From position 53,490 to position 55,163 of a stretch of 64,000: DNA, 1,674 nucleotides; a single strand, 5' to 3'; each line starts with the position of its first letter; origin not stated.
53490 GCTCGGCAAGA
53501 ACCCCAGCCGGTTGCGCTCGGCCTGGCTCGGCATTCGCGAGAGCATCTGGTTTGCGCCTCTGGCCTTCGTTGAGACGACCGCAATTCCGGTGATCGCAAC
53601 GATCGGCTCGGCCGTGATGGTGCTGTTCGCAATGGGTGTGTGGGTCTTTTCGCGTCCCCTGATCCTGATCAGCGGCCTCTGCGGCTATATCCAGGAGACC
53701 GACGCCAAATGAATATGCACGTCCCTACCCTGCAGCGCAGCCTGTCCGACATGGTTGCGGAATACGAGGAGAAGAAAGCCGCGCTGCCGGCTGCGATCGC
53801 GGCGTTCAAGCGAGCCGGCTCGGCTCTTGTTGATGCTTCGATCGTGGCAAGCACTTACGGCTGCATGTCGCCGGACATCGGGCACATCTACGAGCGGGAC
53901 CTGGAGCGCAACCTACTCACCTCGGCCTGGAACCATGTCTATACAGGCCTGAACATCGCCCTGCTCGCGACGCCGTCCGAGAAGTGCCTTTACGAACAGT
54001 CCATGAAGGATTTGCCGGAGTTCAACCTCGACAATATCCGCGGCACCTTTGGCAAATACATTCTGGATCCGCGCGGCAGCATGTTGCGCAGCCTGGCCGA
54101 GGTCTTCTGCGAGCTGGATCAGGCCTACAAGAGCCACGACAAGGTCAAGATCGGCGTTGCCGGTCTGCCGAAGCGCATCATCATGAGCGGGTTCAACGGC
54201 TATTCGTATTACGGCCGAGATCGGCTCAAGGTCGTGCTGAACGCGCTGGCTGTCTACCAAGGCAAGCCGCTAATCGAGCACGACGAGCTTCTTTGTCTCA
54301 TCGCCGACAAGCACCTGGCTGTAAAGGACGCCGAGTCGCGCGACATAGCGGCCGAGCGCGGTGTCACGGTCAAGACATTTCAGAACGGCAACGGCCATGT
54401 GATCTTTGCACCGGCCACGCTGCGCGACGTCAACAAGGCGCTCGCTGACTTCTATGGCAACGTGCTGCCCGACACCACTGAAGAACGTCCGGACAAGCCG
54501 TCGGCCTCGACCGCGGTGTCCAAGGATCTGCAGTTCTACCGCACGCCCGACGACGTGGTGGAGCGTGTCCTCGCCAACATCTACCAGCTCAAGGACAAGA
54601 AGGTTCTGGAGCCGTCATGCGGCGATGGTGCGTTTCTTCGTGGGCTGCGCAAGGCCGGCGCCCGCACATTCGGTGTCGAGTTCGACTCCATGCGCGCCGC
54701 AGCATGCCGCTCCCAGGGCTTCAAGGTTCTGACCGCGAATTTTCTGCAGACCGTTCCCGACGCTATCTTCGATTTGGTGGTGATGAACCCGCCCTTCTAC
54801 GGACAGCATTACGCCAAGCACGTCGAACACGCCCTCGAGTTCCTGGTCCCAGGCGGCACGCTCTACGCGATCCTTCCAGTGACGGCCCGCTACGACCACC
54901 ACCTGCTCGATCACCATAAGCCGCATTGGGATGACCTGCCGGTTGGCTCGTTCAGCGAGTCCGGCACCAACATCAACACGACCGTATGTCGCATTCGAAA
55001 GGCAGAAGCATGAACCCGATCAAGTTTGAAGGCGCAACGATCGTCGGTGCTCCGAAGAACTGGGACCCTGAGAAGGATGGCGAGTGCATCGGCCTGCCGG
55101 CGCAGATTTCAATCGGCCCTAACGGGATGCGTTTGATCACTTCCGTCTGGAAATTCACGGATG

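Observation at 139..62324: Genome-wide promoter family with a built-in perfect palindromic operator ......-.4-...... (about 14 strong and 6-8 degenerate copies)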

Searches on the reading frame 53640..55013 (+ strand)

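Call 12: search_protein_families(library=phrogs, proteins=[window:53640-55013:+], max_evalue=0.00001)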
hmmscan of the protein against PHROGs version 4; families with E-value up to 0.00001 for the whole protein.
window:53640-55013:+ (457 aa): 12 families
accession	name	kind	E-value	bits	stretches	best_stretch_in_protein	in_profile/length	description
phrog_9133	-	unknown function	2.3e-30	106.2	1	290-456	727-906/1259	-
phrog_6263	-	other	3.4e-28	99.6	1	295-453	390-545/548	DNA methyltransferase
phrog_11358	-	unknown function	5.4e-22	77.6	1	297-449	1846-2006/3431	-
phrog_15406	-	other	2e-16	59.3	1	297-454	1249-1417/2789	DNA methyltransferase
phrog_799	-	other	8.9e-16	59.1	1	290-413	205-317/458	DNA methyltransferase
phrog_5172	-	unknown function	5.6e-13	49.4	1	289-417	12-136/377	-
phrog_38825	-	unknown function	8.2e-12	46.2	1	72-277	81-295/299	-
phrog_9793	-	unknown function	5.7e-11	42.4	1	298-412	604-717/772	-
phrog_18947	-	unknown function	1.4e-10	40.1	1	298-414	568-684/1537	-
phrog_32703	-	unknown function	5e-10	39.7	1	296-406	8-117/480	-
phrog_10691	-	unknown function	6e-09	33.8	1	318-450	2378-2522/3925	-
phrog_22901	-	unknown function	1.2e-08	33.8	1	298-415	634-751/1394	-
